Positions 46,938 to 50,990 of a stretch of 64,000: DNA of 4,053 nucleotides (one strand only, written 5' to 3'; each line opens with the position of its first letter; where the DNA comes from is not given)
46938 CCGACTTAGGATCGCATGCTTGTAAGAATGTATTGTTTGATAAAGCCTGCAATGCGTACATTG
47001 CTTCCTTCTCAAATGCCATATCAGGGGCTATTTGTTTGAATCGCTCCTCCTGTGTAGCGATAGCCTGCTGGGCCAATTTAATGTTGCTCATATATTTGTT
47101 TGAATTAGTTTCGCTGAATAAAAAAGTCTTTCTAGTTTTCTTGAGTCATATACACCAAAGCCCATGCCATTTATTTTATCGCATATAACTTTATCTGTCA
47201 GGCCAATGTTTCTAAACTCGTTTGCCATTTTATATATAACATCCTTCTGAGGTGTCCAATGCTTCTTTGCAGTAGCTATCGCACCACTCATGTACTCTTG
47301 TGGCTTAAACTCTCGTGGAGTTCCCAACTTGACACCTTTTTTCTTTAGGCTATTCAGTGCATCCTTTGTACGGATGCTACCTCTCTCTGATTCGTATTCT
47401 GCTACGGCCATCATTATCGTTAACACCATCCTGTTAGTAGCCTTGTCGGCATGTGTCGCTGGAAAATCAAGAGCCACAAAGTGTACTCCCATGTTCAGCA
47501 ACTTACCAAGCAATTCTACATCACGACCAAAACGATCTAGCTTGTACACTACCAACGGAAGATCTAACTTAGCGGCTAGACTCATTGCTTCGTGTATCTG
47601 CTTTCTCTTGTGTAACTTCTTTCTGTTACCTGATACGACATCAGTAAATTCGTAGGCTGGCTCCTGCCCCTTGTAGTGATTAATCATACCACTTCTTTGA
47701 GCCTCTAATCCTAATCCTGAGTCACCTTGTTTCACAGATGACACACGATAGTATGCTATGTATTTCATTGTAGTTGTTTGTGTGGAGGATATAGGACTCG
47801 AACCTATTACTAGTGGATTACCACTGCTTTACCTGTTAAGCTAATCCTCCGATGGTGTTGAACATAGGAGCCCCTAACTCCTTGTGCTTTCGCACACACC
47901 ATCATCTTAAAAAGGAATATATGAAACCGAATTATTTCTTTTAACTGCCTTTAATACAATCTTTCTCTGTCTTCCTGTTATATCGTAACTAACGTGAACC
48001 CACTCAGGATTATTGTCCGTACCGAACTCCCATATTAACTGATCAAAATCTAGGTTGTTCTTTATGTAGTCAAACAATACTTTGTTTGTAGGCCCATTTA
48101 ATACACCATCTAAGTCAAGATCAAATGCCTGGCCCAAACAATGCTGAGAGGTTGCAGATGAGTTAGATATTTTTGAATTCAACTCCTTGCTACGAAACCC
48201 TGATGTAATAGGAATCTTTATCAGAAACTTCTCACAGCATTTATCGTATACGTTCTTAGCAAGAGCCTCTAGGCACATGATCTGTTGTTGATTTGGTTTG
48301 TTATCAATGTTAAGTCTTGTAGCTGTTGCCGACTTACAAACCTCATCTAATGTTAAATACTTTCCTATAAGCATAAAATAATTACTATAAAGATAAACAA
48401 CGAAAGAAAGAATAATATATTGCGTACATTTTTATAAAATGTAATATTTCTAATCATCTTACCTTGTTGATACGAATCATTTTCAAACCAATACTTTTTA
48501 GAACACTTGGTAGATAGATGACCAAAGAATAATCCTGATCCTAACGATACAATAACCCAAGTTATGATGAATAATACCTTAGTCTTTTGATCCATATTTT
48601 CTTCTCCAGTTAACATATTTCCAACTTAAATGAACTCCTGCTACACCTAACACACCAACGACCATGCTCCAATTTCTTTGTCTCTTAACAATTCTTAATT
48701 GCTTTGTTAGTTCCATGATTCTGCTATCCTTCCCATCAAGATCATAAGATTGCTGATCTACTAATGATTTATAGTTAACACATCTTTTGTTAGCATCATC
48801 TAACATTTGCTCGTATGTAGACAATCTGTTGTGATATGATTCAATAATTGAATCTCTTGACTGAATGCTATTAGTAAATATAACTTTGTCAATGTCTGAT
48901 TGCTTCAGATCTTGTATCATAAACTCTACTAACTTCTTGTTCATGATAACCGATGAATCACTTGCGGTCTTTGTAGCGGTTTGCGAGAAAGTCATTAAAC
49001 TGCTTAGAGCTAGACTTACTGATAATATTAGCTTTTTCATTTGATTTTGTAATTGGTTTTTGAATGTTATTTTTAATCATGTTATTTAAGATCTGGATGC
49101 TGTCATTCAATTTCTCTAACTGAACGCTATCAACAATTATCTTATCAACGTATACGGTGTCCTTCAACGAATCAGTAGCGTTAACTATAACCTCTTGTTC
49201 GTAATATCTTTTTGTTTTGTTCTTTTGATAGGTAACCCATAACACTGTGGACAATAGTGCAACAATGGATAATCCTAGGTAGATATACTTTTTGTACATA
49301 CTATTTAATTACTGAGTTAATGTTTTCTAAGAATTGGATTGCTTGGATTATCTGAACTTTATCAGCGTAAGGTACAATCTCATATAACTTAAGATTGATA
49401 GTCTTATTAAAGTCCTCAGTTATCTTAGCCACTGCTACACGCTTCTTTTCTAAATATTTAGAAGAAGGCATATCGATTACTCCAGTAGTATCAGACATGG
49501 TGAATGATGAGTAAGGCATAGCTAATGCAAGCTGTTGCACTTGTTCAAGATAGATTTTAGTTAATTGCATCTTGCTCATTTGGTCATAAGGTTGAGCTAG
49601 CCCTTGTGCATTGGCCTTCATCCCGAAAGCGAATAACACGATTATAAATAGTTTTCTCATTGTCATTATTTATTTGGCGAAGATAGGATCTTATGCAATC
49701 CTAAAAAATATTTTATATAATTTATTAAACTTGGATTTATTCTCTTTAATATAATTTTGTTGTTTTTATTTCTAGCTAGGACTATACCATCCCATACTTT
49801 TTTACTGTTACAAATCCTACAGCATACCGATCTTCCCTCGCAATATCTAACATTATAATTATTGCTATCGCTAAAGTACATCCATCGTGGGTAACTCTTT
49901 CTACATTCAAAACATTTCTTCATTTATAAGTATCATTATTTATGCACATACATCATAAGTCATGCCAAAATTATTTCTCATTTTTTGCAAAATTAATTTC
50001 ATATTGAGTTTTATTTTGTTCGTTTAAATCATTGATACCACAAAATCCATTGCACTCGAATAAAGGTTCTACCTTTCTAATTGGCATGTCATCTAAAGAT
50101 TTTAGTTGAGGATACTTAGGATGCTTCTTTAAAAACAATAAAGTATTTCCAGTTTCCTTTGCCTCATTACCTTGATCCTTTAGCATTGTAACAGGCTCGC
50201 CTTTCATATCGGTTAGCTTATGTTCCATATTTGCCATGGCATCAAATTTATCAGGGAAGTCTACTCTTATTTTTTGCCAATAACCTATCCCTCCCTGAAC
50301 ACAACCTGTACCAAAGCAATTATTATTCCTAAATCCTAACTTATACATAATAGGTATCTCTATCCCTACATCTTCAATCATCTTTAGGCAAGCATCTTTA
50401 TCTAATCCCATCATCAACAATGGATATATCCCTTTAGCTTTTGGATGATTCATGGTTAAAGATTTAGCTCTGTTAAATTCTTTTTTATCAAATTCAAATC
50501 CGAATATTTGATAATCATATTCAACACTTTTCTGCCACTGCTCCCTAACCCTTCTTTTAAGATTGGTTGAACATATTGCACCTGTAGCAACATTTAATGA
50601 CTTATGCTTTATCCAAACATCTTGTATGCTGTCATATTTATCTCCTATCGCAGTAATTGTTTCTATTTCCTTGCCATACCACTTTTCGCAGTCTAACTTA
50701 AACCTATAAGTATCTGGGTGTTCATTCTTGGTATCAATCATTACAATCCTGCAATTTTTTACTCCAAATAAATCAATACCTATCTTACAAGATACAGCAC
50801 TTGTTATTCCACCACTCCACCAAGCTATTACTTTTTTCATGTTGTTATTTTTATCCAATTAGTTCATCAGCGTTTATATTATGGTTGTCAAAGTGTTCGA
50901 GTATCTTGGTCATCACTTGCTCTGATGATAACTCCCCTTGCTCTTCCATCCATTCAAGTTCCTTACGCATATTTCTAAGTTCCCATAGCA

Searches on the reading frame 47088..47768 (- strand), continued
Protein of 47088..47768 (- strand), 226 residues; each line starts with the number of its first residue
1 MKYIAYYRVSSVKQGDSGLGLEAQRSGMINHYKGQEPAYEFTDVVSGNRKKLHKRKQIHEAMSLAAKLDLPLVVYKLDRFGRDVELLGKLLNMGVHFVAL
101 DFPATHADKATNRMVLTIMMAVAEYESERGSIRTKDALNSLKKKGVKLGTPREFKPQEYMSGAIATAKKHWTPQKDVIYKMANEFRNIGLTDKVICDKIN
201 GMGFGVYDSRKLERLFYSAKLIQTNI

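Call 79: find_encoding_contigs(protein=P0136, flank=4000, max_places=3)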
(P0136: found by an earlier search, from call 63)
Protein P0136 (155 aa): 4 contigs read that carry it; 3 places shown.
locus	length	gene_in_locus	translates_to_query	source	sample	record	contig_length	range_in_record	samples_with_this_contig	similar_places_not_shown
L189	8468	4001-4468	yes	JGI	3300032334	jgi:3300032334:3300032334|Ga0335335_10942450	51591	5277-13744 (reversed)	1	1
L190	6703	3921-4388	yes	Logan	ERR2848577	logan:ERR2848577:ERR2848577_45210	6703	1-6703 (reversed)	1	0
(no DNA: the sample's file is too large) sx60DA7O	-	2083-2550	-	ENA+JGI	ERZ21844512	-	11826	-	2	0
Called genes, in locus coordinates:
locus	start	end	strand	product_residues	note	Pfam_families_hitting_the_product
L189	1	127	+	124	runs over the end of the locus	-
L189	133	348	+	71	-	-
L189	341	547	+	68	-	-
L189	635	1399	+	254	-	-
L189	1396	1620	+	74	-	-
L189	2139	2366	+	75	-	-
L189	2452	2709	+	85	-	-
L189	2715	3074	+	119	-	-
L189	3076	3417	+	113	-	-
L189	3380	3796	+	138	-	-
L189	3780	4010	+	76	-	-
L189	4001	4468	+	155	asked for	PF08291:Peptidase_M15_3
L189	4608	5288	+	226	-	PF00239:Resolvase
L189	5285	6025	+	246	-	PF03837:RecT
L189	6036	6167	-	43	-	-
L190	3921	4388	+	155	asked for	PF08291:Peptidase_M15_3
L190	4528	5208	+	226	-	PF00239:Resolvase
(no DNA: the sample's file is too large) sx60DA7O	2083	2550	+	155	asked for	PF08291:Peptidase_M15_3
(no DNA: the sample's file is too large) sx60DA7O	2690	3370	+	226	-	PF00239:Resolvase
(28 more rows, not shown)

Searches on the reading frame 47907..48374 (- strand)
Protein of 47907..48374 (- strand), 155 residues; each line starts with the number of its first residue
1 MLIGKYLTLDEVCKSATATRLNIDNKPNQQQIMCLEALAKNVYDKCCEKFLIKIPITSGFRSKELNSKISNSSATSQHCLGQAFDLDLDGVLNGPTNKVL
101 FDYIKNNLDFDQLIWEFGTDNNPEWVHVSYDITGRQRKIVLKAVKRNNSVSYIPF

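Call 12: search_protein_families(library=pfam, proteins=[window:47907-48374:-], max_evalue=0.01)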
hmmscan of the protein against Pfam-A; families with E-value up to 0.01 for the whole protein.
window:47907-48374:- (155 aa): 3 families
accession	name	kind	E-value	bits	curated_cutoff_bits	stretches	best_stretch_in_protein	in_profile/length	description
PF08291.16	Peptidase_M15_3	-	7.7e-10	39.3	23.2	1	5-128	1-107/108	Peptidase M15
PF18979.5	DUF5715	-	0.00051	20.2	26.8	1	34-86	59-117/171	Family of unknown function (DUF5715)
PF05951.18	Peptidase_M15_2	-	0.0022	18.2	27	1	53-91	73-115/153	Bacterial protein of unknown function (DUF882)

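Call 13: search_protein_families(library=phrogs, proteins=[window:47907-48374:-], max_evalue=0.001)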
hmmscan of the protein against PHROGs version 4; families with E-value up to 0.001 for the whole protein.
window:47907-48374:- (155 aa): 1 family
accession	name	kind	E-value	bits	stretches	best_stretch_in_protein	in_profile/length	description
phrog_894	-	lysis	2.8e-23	83.5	1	2-150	45-182/389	endolysin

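Call 15: find_related_loci(query=window:47907-48374:-, collection=viral_contigs, flank=4000)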
Query window:47907-48374:- (155 aa) in viral_contigs; peptide patterns used: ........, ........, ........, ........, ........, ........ (x = any residue, [..] = any of these).
39 stretches matched a pattern; 32 encode a relative of the query (tblastn E <= 1e-3); 32 distinct loci.
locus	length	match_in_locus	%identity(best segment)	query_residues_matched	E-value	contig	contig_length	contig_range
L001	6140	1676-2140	72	1-155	2e-76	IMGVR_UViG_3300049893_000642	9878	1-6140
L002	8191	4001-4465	71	1-155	6e-76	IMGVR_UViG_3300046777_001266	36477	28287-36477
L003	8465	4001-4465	72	1-155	5e-74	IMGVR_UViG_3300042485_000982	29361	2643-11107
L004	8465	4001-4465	73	1-155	1e-72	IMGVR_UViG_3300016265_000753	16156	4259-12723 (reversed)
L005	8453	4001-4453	55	1-154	2e-53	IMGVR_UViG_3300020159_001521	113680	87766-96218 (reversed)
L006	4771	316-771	53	1-155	2e-51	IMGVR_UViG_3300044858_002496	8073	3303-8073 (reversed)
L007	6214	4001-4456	53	1-155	2e-51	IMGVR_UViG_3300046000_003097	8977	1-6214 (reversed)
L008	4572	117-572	53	1-155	8e-51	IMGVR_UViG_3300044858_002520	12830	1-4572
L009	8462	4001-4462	50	1-155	2e-50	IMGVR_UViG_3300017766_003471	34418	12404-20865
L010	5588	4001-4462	50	1-155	2e-50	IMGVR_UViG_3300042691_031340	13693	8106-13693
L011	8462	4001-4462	52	1-155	2e-49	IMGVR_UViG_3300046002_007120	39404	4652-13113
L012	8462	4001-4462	52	1-155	2e-49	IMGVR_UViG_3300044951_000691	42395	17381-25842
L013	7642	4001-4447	52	1-152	8e-48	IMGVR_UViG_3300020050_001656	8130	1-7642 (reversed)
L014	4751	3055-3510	50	1-155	1e-47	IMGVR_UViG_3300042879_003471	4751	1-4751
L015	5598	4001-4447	51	1-152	6e-47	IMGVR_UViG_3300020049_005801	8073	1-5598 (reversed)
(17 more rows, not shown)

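Call 63: list_cluster_members(proteins=[P0001, window:47088-47768:-, window:47907-48374:-])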
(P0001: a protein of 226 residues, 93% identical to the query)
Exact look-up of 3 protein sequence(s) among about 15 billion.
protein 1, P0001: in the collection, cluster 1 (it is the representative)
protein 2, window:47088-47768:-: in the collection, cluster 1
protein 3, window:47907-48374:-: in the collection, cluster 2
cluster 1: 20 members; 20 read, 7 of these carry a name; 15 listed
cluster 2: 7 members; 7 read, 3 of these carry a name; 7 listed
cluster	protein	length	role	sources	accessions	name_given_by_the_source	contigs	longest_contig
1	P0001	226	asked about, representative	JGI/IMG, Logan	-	DNA invertase Pin-like site-specific DNA recombinase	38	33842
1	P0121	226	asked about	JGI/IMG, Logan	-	-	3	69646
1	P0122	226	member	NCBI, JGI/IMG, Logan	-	DNA invertase Pin-like site-specific DNA recombinase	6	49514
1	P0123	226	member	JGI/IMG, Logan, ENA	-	DNA invertase Pin-like site-specific DNA recombinase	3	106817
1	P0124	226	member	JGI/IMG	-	DNA invertase Pin-like site-specific DNA recombinase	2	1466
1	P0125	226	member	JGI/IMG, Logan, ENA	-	DNA invertase Pin-like site-specific DNA recombinase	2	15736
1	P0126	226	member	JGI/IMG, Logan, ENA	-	DNA invertase Pin-like site-specific DNA recombinase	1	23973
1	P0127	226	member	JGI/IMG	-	DNA invertase Pin-like site-specific DNA recombinase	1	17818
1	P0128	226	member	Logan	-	-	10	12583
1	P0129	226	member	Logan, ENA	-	-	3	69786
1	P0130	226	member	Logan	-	-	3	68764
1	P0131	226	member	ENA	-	-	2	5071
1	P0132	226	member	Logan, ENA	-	-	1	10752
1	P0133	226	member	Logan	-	-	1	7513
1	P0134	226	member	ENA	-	-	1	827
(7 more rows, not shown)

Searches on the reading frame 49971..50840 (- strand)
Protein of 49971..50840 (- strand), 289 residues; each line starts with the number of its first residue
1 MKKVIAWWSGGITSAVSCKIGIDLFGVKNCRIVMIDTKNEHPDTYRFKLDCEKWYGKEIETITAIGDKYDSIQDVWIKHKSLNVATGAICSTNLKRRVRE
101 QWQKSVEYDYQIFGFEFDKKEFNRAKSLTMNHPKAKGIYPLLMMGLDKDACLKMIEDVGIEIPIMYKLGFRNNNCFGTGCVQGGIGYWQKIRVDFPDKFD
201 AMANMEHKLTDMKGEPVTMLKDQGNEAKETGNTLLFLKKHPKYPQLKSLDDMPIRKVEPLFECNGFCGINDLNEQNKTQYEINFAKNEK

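Call 12: search_protein_families(library=pfam, proteins=[window:49971-50840:-], max_evalue=0.01)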
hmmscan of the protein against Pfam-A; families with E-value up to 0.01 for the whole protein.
window:49971-50840:- (289 aa): 2 families
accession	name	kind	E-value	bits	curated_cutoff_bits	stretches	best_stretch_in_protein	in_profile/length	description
PF01507.26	PAPS_reduct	-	0.00028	21.4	22.5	1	5-63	3-59/175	Phosphoadenosine phosphosulfate reductase domain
PF02540.23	NAD_synthase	-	0.0084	15.7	21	0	2-103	19-113/242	NAD synthase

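Call 13: search_protein_families(library=phrogs, proteins=[window:49971-50840:-], max_evalue=0.001)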
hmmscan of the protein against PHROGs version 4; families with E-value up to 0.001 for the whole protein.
window:49971-50840:- (289 aa): 1 family
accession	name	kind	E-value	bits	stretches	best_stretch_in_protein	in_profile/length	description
phrog_424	-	moron, auxiliary metabolic gene and host takeover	3.1e-48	165.9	1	2-279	161-426/460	phosphoadenosine phosphosulfate reductase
